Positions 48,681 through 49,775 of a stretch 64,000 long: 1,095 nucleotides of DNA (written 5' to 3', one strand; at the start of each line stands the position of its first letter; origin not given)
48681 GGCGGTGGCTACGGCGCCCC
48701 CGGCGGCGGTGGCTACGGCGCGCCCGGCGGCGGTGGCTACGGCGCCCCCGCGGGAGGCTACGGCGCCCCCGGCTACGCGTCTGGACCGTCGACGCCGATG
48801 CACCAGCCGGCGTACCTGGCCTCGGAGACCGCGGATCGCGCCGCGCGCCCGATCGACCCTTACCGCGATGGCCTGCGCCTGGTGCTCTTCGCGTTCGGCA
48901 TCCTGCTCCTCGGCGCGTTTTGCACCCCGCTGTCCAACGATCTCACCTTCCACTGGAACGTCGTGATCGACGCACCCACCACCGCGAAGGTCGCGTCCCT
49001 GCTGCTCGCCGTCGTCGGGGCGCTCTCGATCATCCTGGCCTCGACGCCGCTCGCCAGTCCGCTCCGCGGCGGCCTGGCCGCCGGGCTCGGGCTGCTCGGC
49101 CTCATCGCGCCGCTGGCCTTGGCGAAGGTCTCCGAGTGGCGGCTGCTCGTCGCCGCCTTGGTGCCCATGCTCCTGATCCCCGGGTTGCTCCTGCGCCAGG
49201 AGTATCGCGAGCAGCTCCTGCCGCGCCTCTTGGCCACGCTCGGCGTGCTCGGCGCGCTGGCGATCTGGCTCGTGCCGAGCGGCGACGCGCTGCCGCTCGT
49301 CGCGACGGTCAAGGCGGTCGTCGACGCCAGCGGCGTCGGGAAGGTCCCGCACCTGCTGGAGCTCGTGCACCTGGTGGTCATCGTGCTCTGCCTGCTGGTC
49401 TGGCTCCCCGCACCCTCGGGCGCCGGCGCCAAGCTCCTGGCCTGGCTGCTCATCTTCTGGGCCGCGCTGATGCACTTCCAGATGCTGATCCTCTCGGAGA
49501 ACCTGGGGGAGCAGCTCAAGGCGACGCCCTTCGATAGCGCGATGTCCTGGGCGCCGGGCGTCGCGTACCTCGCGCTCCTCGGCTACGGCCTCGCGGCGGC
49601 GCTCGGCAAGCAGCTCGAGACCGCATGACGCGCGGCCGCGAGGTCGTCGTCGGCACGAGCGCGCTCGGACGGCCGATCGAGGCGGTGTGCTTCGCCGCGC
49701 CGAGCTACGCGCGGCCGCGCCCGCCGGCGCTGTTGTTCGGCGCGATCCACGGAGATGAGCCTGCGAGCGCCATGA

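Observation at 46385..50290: Divergent unit: dual-cNMP-binding TPR protein vs. a zinc-ribbon/Pro-repeat/GY-repeat/multi-TM protein coupled to an M14 peptidase. AT-rich start and internal 60-bp x5 and 15-bp x5 DNA repeats.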

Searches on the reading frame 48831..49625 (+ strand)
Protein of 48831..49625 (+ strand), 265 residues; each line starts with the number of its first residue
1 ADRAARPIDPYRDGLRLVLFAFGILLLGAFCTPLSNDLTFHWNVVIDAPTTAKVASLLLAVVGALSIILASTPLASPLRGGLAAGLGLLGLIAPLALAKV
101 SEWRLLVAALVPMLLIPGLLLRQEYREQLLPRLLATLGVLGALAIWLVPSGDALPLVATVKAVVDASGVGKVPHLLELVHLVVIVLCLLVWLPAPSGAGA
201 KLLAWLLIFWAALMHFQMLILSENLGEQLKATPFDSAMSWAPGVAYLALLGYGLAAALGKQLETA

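Call 10: find_homologous_proteins(query=window:48831-49625:+, max_evalue=0.001)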
Query window:48831-49625:+ (265 aa): 14 proteins with E <= 0.001 among 8000 candidates.
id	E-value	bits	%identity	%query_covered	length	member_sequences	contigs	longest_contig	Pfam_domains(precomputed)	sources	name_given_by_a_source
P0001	2.2e-95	337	65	100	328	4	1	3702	-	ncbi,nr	ncbi:MAG TPA: hypothetical protein PKU97_10790, partial [Kofleriaceae bacterium]|nr:hypothetical pro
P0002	3.0e-89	317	63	100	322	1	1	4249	-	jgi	jgi:hypothetical protein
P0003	3.5e-80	288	58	100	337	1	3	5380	-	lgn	-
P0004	4.9e-80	287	56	99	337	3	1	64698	-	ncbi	-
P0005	4.2e-79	284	56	99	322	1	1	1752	-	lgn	-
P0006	5.9e-76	274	56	100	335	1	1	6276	-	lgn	-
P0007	5.4e-58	215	45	99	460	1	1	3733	-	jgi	jgi:hypothetical protein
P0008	6.9e-58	215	48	99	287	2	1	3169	-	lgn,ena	-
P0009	3.9e-55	206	48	93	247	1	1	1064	-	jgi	jgi:hypothetical protein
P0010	2.6e-53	200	45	97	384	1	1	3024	-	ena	-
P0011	7.5e-51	192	45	98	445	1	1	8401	-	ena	-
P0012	3.7e-50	189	44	98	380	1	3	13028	-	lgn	-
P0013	6.6e-39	152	42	86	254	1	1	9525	-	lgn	-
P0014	5.4e-35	140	37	98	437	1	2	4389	-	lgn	-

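Call 13: find_encoding_contigs(protein=P0004, flank=8000, max_places=3)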
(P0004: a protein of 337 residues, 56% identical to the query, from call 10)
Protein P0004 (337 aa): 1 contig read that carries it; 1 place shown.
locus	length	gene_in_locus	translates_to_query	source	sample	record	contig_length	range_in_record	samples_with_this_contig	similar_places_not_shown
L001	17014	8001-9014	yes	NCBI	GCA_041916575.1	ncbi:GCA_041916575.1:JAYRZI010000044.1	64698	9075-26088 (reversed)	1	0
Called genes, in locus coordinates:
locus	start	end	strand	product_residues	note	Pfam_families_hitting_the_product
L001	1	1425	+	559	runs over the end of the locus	PF03150:CCP_MauG, PF21419:RoxA-like_Cyt-c (weak)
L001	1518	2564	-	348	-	-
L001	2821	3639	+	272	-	PF00106:adh_short, PF01370:Epimerase, PF05368:NmrA, PF08659:KR (weak), PF13561:adh_short_C2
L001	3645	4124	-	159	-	-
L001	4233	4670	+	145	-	PF02566:OsmC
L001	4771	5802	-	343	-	PF01757:Acyl_transf_3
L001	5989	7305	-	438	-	PF00027:cNMP_binding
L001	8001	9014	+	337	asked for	-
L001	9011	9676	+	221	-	PF00246:Peptidase_M14, PF24827:AstE_AspA_cat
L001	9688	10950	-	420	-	PF02040:ArsB, PF03600:CitMHS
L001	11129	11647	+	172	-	PF00160:Pro_isomerase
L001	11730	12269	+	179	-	PF00188:CAP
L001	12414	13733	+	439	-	PF07994:NAD_binding_5, PF01658:Inos-1-P_synth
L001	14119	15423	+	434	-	PF00109:ketoacyl-synt, PF00108:Thiolase_N (faint), PF02801:Ketoacyl-synt_C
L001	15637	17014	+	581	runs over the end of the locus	PF02776:TPP_enzyme_N, PF00205:TPP_enzyme_M, PF02775:TPP_enzyme_C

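Call 14: find_encoding_contigs(protein=P0012, flank=8000, max_places=3)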
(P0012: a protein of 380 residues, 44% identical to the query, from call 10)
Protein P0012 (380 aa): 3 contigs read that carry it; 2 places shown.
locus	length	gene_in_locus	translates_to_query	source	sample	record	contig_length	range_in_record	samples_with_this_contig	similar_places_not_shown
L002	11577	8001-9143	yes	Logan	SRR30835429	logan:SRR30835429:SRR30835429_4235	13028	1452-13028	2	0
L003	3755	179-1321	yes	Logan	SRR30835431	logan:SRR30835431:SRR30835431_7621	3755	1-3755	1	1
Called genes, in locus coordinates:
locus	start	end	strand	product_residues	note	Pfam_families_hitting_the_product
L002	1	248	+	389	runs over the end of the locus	PF12627:PolyA_pol_RNAbd (faint), PF01966:HD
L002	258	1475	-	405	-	PF06738:ThrE, PF12821:ThrE_2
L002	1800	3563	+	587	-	-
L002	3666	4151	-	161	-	PF01242:PTPS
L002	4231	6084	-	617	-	PF00082:Peptidase_S8, PF19366:DUF5942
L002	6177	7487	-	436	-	PF00027:cNMP_binding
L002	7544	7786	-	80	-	-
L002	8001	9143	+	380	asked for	-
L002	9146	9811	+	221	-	PF00246:Peptidase_M14, PF24827:AstE_AspA_cat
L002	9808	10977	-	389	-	PF00149:Metallophos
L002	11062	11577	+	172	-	?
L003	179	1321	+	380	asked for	-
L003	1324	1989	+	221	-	PF00246:Peptidase_M14, PF24827:AstE_AspA_cat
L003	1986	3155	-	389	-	PF00149:Metallophos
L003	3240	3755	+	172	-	?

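Call 15: find_encoding_contigs(protein=P0013, flank=8000, max_places=2)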
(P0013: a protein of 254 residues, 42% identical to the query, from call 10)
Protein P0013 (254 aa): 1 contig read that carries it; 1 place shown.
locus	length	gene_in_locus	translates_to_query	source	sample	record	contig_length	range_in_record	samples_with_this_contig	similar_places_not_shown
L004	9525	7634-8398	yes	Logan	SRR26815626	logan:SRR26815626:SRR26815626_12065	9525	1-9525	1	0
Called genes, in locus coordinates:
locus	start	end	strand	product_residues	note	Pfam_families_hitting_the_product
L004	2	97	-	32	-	?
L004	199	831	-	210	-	PF14681:UPRTase, PF00156:Pribosyltran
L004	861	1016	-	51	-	-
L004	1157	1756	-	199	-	-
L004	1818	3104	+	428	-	PF03092:BT1, PF07690:MFS_1, PF13000:Acatn, PF07690:MFS_1 (weak)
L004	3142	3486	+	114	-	-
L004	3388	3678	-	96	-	-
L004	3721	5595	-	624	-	PF00082:Peptidase_S8, PF19366:DUF5942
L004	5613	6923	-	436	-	PF14559:TPR_19 (weak), PF00027:cNMP_binding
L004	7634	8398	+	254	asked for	-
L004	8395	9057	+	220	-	PF00246:Peptidase_M14, PF24827:AstE_AspA_cat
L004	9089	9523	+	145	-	?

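Call 16: find_encoding_contigs(protein=P0011, flank=8000, max_places=2)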
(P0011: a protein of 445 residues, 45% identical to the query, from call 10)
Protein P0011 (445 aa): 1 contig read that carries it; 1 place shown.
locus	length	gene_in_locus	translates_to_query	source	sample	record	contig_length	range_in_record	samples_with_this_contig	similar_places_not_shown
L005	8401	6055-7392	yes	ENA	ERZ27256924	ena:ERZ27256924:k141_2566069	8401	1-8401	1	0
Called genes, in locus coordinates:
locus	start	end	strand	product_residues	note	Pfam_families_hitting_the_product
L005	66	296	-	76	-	-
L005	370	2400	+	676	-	PF08448:PAS_4, PF00989:PAS, PF08448:PAS_4, PF13426:PAS_9, PF01590:GAF, PF13185:GAF_2, PF13492:GAF_3, PF00512:HisKA, +3 more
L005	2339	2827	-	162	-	PF01242:PTPS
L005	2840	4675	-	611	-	PF00082:Peptidase_S8, PF19366:DUF5942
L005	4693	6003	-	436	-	PF00027:cNMP_binding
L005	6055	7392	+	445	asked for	-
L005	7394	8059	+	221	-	PF00246:Peptidase_M14, PF24827:AstE_AspA_cat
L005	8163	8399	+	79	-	?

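Call 17: find_encoding_contigs(protein=P0014, flank=8000, max_places=2)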
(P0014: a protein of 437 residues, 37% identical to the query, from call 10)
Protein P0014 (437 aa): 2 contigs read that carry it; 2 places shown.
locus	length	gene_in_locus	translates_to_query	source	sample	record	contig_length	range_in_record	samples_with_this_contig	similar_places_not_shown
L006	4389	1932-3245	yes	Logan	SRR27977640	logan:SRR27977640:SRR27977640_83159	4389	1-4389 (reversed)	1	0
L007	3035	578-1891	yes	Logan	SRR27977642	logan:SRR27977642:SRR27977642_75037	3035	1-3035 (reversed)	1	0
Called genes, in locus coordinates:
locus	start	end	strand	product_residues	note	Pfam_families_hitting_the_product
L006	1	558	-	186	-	?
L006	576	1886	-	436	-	PF00027:cNMP_binding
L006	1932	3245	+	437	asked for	-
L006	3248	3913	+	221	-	PF00246:Peptidase_M14, PF24827:AstE_AspA_cat (weak)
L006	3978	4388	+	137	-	?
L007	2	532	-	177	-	?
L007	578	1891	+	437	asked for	-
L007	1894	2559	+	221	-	PF00246:Peptidase_M14, PF24827:AstE_AspA_cat (weak)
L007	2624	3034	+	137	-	?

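Call 22: find_related_loci(query=A1, collection=genome_contigs, flank=6000)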
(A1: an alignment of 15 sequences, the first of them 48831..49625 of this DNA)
Query A1 (265 aa) in genome_contigs; peptide patterns used: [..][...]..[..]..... (x = any residue, [..] = any of these).
25 stretches matched a pattern; 14 encode a relative of the query (tblastn E <= 1e-3); 14 distinct loci.
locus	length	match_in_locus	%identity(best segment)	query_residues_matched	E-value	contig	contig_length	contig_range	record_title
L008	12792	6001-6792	65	1-263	5e-96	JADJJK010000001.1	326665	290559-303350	MAG: Myxococcales bacterium isolate Ejby_18-Q3-R6-50_BATAC.353 tig00001919-10-3267650, whole genome shotgun sequence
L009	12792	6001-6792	56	1-263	9e-73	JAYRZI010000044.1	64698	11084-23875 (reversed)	MAG: Haliangiales bacterium isolate EBPR_s472bin.6 NODE_292_length_64698_cov_7.776153, whole genome shotgun sequence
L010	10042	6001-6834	44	1-263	1e-61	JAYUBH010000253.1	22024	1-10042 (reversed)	MAG: Deltaproteobacteria bacterium isolate GFS_6721 GFS_6721_252, whole genome shotgun sequence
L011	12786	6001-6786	43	3-263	2e-60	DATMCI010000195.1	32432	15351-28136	MAG TPA_asm: Kofleriaceae bacterium isolate SMAG_U13378 k141_1419207, whole genome shotgun sequence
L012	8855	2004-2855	41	1-263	2e-55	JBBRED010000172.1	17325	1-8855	MAG: Haliangiales bacterium isolate Co_metawrap_2487 Cmw_2487_k141_13841700_length_17325_cov_8.9981, whole genome shotgu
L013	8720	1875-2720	42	1-263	1e-54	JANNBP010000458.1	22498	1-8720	MAG: Deltaproteobacteria bacterium isolate OTE_78_metabat_316 OTE_78_k141_1087481, whole genome shotgun sequence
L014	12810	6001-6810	41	1-263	2e-54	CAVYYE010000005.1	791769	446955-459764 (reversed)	MAG: uncultured delta proteobacterium isolate MFD05684.bin.1.427 genome assembly, contig: contig_38861, whole genome sho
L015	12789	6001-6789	44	1-263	4e-54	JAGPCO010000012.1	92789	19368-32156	MAG: Kofleriaceae bacterium isolate Gw_SlAct_bin_279 Gw_SlAct_331_length_92789_cov_8.488053, whole genome shotgun sequen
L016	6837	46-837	42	1-263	3e-53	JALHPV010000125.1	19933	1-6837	MAG: Kofleriaceae bacterium isolate bin.28 c_000000011113, whole genome shotgun sequence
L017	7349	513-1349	42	3-263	1e-51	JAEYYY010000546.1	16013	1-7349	MAG: Proteobacteria bacterium isolate OH_CBlB_71 k127_1950237, whole genome shotgun sequence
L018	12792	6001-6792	39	3-263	1e-39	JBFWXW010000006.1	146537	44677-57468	MAG: Kofleriaceae bacterium isolate CA_2019_TPBS_15 NODE_1000_length_146537_cov_5.667557_TPBS, whole genome shotgun sequ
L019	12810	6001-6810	43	1-263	6e-39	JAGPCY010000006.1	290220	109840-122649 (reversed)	MAG: Kofleriaceae bacterium isolate Gw_SlAct_bin_340 Gw_SlAct_22_length_290220_cov_39.420093, whole genome shotgun seque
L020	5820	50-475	59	122-263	8e-35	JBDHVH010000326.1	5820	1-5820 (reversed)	MAG: Kofleriaceae bacterium isolate AS-MICRO-OLR.47 NODE_72446_length_5820_cov_5.904720, whole genome shotgun sequence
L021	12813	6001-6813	38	1-265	2e-31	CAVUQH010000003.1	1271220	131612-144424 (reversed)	MAG: uncultured delta proteobacterium isolate MFD05684.bin.1.144 genome assembly, contig: contig_21912, whole genome sho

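Call 25: predict_structure(alignment_id=A1)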
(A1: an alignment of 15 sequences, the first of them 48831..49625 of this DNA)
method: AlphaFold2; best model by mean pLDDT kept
length: 265 residues; sequences in the alignment: 15
mean_pLDDT: 87.4   pTM: 0.85
mean pLDDT of the five models: 87.4, 87.2, 87.1, 86.8, 82.7
residues with pLDDT >= 90: 147; 70-90: 96; 50-70: 14; < 50: 8
segments of 3 or more residues with pLDDT < 50: 1-7
pLDDT, mean of each block of 10 residues (from residue 1): 48 86 95 87 87 87 96 90 92 74 85 94 88 95 93 92 92 93 93 71 94 90 86 90 95 91 74
secondary structure, 60 per line:
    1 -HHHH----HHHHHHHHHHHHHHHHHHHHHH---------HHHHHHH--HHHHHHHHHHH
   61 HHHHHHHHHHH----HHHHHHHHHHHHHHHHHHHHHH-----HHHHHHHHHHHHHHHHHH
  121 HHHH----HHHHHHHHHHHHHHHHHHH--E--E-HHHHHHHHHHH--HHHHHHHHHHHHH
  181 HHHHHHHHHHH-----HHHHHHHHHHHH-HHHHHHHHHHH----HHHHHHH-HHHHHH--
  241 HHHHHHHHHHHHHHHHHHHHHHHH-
elements in order: H2-5 H10-31 H41-47 H50-71 H76-97 H103-124 H129-147 H155-165 H168-191 H197-208 H210-220 H225-231 H233-238 H241-264

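Call 27: search_protein_families(library=pfam, alignment_id=A1, max_evalue=1)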
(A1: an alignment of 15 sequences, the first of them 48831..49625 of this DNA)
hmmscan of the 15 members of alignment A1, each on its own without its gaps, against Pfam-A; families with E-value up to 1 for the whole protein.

A. member 1, window:48831-49625:+ (265 aa): 0 families

B. families by the number of members that match (of 15 scanned): 6 families
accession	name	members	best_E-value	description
PF10571.15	UPF0547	2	0.053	Uncharacterised protein family UPF0547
PF24961.1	NfeD_membrane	1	0.012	NfeD integral membrane domain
PF13240.11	Zn_Ribbon_1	1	0.033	zinc-ribbon domain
PF07214.17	DUF1418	1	0.14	Protein of unknown function (DUF1418)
PF08837.16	DUF1810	1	0.22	Protein of unknown function (DUF1810)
PF13920.12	zf-C3HC4_3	1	0.29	Zinc finger, C3HC4 type (RING finger)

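Call 33: fold_search(model_id=the predicted structure, library=pdb)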
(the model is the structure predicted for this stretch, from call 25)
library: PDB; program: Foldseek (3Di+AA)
matches with E <= 10: 228; with E <= 0.001: 0
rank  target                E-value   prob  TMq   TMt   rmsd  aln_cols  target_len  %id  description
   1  9o9d_B                2.1e-01  0.12  0.13  0.09  21.8       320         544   15  Transporter associated with antigen processing (TAP) EQ mutant bound to the viral protein bUL49.5 in the outward-facin (released 2025-09-10)
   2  8gi8                  3.2e-01  0.30  0.20  0.21  20.2       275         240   10  Kalium channelrhodopsin 1 from Hyphochytrium catenoides (HcKCR1) embedded in peptidisc (released 2023-07-26)
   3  7fc9                  3.8e-01  0.15  0.16  0.09  25.2       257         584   16  Crystal structure of CmABCB1 in lipidic mesophase revealed by LCP-SFX (released 2022-02-02)
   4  8t4f_B                5.3e-01  0.12  0.17  0.10  19.4       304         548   14  Transporter associated with antigen processing (TAP) bound to the 9-mer peptide RRYQKSTEL (released 2024-06-19)
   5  5uni_B                7.1e-01  0.18  0.21  0.22  15.6       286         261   16  Critical role of water molecules for proton translocation of the membrane-bound transhydrogenase (released 2017-05-10)
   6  9rcv_E                8.1e-01  0.07  0.13  0.08  24.3       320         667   12  Structure of the Human Peptide-Loading Complex Arrested by HCMV US6 (released 2025-12-03)
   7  4mrn_A                9.2e-01  0.11  0.17  0.11  20.7       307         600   15  Structure of a bacterial Atm1-family ABC transporter (released 2014-03-19)
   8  9cdc                  1.0e+00  0.21  0.25  0.27  19.9       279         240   11  Kalium channelrhodopsin 1 C110A mutant from Hyphochytrium catenoides, Dark State (released 2025-02-19)
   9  4q4j_A                1.0e+00  0.08  0.17  0.11  23.3       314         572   13  Structure of crosslinked TM287/288_S498C_S520C mutant (released 2014-07-16)
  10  5zkq_A                1.1e+00  0.14  0.21  0.20  20.6       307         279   13  Crystal structure of the human platelet-activating factor receptor in complex with ABT-491 (released 2018-06-20)
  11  8a6m_MODEL_1_A        1.2e+00  0.25  0.17  0.27  16.4       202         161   12  Phosphatidylserine-dependent synaptic vesicle membrane sculpting by synaptogyrin (released 2023-05-24)
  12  8f6h_B                1.2e+00  0.12  0.18  0.18  20.7       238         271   13  Cryo-EM structure of a Zinc-loaded asymmetrical TMD D70A mutant of the YiiP-Fab complex (released 2023-02-08)
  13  4o93_B                1.3e+00  0.13  0.21  0.21  15.6       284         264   17  Crystal structure of Thermus thermophilis transhydrogeanse domain II dimer (released 2014-12-31)
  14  8jxo_A                1.3e+00  0.12  0.19  0.19  19.7       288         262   13  Cryo-EM structure of BlCHR2 class one (released 2024-07-10)
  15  8wvw                  1.3e+00  0.08  0.15  0.07  21.6       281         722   15  Cryo-EM structure of LGR4 in state II (released 2024-10-30)
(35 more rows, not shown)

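Call 35: search_protein_representatives(alignment_id=A1)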
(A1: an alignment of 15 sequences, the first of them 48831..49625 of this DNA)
Query: 15 sequences, 359 profile positions. Proteins with E-value up to 0.001 (for the whole library): 320; up to 1e-10: 261; up to 1e-30: 167. The best 150 are listed.
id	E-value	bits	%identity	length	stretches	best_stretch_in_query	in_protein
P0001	1.4e-135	468.9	-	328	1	17-359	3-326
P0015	1.2e-125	436.2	-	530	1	9-359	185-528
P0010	5.0e-123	427.6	-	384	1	5-359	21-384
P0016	2.6e-121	422.0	-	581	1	9-359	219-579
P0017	4.6e-119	414.6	-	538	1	15-359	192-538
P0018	1.0e-115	403.5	-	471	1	14-359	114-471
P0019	9.1e-110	384.0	-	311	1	57-359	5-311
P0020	2.1e-109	382.8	-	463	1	11-359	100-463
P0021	2.9e-109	382.4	-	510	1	14-359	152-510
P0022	4.8e-109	381.6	-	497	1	5-359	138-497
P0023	4.0e-107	375.3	-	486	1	11-359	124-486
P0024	3.3e-105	369.0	-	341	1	38-359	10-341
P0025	6.8e-104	364.7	-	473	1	17-359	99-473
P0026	9.2e-104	364.3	-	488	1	4-359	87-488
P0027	3.2e-103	362.5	-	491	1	5-359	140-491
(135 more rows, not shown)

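Call 44: find_encoding_contigs(protein=P0016, flank=2000, max_places=6)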
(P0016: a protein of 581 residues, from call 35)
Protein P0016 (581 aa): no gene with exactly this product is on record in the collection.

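Call 49: search_protein_families(library=pfam, proteins=[window:48831-49625:+], max_evalue=10)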
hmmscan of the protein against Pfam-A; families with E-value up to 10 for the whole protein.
window:48831-49625:+ (265 aa): 0 families

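Call 59: search_protein_families(library=pfam, proteins=[L002:4231-6084:-, L002:3666-4151:-, L002:9808-10977:-], max_evalue=0.001)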
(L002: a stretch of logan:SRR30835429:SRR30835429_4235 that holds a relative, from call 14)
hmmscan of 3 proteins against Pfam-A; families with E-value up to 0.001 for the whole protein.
L002:4231-6084:- (617 aa): 2 families
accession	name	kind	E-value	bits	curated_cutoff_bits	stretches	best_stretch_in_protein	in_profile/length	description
PF00082.27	Peptidase_S8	-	2.4e-54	185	21.8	1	172-443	1-288/288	Subtilase family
PF19366.4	DUF5942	-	3.3e-11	43.8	23.8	1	469-616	40-185/191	Domain of unknown function (DUF5942)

L002:3666-4151:- (161 aa): 1 family
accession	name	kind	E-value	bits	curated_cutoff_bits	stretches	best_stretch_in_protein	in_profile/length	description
PF01242.24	PTPS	-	1.4e-12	48.1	22.4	1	13-156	6-118/121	6-pyruvoyl tetrahydropterin synthase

L002:9808-10977:- (389 aa): 2 families
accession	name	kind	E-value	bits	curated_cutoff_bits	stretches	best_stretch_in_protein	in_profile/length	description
PF00149.33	Metallophos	-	5.6e-14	53.5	21.5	1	165-329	3-190/191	Calcineurin-like phosphoesterase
PF12850.12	Metallophos_2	-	0.0007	20.1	27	0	165-328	3-117/154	Calcineurin-like phosphoesterase superfamily domain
